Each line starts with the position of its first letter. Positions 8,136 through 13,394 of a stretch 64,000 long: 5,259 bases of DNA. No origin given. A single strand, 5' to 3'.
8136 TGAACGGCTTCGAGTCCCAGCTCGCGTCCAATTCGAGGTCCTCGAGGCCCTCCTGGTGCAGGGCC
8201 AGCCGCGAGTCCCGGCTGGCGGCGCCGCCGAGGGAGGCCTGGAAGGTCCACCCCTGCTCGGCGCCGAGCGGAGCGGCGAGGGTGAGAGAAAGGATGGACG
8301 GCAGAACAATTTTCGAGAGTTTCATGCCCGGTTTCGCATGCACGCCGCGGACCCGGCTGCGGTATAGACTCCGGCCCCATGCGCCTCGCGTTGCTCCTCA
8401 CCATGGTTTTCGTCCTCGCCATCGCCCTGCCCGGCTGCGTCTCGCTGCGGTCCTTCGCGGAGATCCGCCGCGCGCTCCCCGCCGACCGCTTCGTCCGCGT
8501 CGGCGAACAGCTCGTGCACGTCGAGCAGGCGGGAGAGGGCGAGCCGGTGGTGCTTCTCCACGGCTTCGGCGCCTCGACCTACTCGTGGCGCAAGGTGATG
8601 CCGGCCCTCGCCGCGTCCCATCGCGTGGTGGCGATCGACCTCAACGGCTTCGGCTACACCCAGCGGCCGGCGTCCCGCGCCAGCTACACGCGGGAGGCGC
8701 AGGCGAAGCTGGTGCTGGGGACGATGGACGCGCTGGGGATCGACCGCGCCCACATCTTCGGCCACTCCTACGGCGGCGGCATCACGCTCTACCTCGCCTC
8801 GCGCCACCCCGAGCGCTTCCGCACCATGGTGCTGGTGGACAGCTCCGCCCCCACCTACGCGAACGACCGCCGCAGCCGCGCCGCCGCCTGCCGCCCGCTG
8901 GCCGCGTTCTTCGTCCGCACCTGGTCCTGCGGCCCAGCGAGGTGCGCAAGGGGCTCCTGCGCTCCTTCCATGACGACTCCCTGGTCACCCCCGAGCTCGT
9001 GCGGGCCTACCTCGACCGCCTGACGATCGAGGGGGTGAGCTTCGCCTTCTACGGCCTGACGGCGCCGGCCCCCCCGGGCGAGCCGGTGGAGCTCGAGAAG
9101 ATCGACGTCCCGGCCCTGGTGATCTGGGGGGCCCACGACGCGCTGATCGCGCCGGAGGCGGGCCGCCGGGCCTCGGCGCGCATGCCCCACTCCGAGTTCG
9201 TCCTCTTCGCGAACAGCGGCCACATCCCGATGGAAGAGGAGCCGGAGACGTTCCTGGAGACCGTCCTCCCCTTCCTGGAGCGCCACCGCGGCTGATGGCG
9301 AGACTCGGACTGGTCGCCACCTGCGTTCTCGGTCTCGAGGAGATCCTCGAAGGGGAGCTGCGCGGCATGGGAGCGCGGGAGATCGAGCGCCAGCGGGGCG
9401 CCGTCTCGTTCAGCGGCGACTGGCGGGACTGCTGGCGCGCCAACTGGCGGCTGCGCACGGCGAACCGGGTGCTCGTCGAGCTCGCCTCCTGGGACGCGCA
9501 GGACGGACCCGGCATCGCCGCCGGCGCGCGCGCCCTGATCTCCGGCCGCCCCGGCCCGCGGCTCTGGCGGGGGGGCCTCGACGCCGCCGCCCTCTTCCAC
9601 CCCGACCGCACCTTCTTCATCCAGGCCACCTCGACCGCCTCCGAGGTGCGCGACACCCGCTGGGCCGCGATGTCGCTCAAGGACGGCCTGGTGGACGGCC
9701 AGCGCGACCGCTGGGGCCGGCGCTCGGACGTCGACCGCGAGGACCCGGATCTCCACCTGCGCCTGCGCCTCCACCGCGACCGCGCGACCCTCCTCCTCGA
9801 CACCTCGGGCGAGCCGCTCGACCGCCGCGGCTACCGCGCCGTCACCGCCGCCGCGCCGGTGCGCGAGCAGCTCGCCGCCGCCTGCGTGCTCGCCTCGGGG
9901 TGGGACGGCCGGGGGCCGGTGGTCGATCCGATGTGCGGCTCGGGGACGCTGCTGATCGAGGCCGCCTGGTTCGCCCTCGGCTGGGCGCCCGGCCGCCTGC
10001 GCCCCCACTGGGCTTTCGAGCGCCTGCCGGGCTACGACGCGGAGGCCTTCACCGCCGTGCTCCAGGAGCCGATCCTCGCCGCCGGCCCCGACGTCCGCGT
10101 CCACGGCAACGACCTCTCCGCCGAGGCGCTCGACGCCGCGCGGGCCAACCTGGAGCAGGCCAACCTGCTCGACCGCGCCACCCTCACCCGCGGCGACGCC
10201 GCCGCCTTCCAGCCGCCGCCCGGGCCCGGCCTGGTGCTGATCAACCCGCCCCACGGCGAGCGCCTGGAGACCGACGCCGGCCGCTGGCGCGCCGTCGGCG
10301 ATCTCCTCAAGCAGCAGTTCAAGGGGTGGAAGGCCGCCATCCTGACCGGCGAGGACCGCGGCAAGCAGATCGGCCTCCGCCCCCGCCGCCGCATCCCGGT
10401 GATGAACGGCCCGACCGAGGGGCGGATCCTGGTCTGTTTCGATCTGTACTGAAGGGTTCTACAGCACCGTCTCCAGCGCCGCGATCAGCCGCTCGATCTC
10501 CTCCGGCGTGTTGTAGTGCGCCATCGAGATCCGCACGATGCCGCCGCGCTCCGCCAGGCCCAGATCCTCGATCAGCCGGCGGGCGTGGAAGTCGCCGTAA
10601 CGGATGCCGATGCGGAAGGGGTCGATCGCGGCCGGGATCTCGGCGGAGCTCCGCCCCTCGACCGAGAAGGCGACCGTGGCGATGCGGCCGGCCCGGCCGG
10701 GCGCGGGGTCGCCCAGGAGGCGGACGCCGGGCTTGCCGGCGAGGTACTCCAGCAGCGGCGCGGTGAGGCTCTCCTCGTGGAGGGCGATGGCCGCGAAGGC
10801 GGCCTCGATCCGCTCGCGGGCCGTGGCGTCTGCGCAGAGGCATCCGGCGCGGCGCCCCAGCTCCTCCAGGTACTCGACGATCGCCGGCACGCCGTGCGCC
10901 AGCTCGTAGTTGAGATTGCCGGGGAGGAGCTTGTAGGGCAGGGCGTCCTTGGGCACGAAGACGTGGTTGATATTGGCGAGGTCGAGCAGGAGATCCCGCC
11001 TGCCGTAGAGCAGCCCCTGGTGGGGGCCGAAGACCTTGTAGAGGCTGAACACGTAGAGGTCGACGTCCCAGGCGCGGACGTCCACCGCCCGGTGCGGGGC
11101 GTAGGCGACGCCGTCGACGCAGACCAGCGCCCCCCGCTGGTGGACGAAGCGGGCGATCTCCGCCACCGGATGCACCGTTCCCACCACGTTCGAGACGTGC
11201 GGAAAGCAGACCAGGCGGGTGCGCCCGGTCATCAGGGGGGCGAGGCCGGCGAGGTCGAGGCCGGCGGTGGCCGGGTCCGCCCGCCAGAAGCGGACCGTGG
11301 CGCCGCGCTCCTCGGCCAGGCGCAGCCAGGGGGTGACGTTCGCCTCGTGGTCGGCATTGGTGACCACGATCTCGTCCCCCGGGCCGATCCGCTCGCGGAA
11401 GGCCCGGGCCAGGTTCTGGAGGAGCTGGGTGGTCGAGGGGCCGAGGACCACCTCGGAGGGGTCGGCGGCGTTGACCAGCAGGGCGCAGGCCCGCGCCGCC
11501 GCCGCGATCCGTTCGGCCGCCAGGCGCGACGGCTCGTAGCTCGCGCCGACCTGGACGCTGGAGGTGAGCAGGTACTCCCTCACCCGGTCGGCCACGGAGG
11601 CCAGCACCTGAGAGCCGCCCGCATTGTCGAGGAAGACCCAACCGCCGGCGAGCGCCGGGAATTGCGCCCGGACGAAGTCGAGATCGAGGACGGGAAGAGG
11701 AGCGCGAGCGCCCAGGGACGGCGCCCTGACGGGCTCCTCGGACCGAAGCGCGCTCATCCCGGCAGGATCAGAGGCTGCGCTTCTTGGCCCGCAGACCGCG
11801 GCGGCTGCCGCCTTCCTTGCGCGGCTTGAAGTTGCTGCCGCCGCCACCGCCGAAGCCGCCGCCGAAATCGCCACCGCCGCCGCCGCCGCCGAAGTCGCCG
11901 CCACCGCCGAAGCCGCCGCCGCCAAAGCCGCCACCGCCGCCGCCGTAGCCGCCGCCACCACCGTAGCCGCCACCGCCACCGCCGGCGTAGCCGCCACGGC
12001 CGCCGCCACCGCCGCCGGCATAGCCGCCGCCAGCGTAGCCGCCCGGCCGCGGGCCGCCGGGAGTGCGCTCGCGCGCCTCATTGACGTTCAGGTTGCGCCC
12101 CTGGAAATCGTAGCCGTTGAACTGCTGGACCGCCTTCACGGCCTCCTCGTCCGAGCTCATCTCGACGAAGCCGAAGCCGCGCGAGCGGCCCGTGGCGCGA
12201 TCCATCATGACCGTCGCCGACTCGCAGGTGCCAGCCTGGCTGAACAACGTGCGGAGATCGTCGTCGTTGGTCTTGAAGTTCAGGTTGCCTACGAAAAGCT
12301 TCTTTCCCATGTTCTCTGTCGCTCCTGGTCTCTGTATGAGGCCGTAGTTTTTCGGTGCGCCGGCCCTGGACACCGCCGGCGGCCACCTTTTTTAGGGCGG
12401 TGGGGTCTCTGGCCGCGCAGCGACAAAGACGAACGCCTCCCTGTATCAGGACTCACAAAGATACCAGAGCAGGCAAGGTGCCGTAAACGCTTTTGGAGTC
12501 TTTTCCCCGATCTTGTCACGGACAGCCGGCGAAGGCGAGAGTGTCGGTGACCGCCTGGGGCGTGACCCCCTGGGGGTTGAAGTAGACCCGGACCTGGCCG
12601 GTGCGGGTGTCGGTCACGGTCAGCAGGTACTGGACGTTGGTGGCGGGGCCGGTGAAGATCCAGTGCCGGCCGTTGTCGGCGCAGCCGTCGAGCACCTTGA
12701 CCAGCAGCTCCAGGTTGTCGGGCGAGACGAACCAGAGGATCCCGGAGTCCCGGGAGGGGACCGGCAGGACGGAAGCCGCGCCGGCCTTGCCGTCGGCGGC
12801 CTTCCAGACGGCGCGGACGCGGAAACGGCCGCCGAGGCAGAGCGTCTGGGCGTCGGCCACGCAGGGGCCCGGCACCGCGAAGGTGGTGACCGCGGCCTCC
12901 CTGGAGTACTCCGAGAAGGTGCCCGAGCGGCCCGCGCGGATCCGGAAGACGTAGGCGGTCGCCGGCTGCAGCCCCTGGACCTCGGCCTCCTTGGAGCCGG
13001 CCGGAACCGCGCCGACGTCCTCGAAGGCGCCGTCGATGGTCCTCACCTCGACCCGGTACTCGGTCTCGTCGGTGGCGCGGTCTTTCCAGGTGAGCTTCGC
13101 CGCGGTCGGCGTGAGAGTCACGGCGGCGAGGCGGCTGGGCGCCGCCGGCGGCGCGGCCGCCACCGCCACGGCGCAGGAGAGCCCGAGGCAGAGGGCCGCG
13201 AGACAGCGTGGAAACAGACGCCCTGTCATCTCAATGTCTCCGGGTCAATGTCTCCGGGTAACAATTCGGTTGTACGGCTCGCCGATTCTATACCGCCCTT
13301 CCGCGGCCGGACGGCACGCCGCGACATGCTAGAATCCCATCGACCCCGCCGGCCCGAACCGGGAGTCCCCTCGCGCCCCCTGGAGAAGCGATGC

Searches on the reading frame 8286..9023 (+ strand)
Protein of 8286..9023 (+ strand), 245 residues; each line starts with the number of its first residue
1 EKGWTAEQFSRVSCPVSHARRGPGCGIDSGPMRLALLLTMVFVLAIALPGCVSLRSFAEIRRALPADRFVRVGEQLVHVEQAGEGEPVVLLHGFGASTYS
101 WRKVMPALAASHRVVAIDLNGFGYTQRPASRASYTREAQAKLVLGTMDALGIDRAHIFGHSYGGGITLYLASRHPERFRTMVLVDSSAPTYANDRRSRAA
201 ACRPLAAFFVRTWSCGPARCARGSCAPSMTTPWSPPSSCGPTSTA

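Call 53: search_protein_families(library=pfam, proteins=[window:8286-9023:+], max_evalue=0.001)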
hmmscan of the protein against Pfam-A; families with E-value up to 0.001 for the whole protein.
window:8286-9023:+ (245 aa): 6 families
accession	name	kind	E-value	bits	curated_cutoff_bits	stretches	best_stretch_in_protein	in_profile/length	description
PF00561.26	Abhydrolase_1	-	1.3e-30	107.3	25.8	1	87-191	2-107/245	alpha/beta hydrolase fold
PF12697.13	Abhydrolase_6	-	1.9e-14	55.3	26.3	1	88-214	1-121/217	Alpha/beta hydrolase family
PF12146.15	Hydrolase_4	-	6.1e-09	36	27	1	88-197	7-117/239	Serine aminopeptidase, S33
PF00975.26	Thioesterase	-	0.00011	22.9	26.4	1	87-208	2-124/226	Thioesterase domain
PF00326.27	Peptidase_S9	-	0.00065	19.7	22.6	1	152-186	63-97/213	Prolyl oligopeptidase family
PF12740.14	PETase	-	0.00065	19.6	28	1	88-176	57-148/263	PET hydrolase-like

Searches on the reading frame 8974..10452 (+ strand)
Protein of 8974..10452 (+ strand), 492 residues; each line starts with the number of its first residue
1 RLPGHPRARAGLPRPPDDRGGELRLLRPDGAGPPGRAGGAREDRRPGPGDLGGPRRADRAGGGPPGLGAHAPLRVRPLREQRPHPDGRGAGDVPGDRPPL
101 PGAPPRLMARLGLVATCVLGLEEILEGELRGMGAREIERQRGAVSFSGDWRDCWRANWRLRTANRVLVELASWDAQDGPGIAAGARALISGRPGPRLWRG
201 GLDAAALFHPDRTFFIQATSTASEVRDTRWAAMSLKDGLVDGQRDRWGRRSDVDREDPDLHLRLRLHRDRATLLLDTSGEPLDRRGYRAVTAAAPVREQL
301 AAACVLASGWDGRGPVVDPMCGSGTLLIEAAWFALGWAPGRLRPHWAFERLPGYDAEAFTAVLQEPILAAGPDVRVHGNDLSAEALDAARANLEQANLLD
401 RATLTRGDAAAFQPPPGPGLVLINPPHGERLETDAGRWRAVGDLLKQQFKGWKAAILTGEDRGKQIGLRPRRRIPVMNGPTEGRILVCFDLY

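Call 53: search_protein_families(library=pfam, proteins=[window:8974-10452:+], max_evalue=0.001)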
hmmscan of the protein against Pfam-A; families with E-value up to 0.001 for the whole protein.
window:8974-10452:+ (492 aa): 4 families
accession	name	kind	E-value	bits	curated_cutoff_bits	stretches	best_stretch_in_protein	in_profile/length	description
PF01170.24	UPF0020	-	7.4e-32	111.1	22.3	1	285-483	1-193/197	RMKL-like, methyltransferase domain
PF22020.1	RlmL_1st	-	1.6e-19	70.1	27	1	113-167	2-55/55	RlmL ferredoxin-like domain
PF02926.22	THUMP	-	8.8e-07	29.7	20.6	1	204-276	16-84/84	THUMP domain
PF13649.12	Methyltransf_25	-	0.00031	21.8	27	0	367-415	15-61/97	Methyltransferase domain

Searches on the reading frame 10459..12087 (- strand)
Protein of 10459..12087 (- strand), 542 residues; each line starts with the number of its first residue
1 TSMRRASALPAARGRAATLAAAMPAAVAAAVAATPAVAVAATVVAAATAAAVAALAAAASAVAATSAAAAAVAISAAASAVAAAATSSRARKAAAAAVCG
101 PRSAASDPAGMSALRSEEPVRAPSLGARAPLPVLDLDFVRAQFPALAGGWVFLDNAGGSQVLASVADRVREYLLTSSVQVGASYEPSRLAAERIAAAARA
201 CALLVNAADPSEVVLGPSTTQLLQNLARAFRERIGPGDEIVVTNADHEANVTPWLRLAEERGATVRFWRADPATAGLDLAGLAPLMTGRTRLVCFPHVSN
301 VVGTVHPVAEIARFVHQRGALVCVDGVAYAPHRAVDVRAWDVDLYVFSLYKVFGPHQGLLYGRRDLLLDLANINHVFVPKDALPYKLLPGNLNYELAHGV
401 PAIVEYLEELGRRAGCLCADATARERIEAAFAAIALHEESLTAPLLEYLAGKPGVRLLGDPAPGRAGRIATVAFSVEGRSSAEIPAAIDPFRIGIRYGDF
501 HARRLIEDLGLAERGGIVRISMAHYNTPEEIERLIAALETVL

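Call 53: search_protein_families(library=pfam, proteins=[window:10459-12087:-], max_evalue=0.001)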
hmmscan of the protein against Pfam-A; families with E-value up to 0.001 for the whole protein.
window:10459-12087:- (542 aa): 2 families
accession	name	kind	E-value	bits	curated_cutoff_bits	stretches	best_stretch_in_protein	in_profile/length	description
PF00266.25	Aminotran_5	-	1.1e-58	199.5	21.5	1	151-534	1-371/371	Aminotransferase class-V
PF01053.26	Cys_Met_Meta_PP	-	0.00015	20.9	27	1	233-362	87-209/381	Cys/Met metabolism PLP-dependent enzyme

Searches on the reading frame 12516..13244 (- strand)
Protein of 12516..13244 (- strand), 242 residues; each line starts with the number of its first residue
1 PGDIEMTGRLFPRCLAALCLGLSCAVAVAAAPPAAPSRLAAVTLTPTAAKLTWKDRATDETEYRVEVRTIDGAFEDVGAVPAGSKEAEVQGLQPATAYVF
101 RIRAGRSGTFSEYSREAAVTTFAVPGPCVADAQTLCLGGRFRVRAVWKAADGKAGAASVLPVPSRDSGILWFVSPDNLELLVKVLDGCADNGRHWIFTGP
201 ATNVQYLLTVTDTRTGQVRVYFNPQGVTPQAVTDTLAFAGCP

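Call 53: search_protein_families(library=pfam, proteins=[window:12516-13244:-], max_evalue=0.001)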
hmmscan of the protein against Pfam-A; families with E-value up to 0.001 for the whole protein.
window:12516-13244:- (242 aa): 2 families
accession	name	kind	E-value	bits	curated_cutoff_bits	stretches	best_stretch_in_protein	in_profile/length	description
PF00041.27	fn3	-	2.8e-11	43.9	25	1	35-117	2-81/84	Fibronectin type III domain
PF16656.11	Pur_ac_phosph_N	-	7.7e-05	23.6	30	1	45-114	11-86/93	Purple acid Phosphatase, N-terminal domain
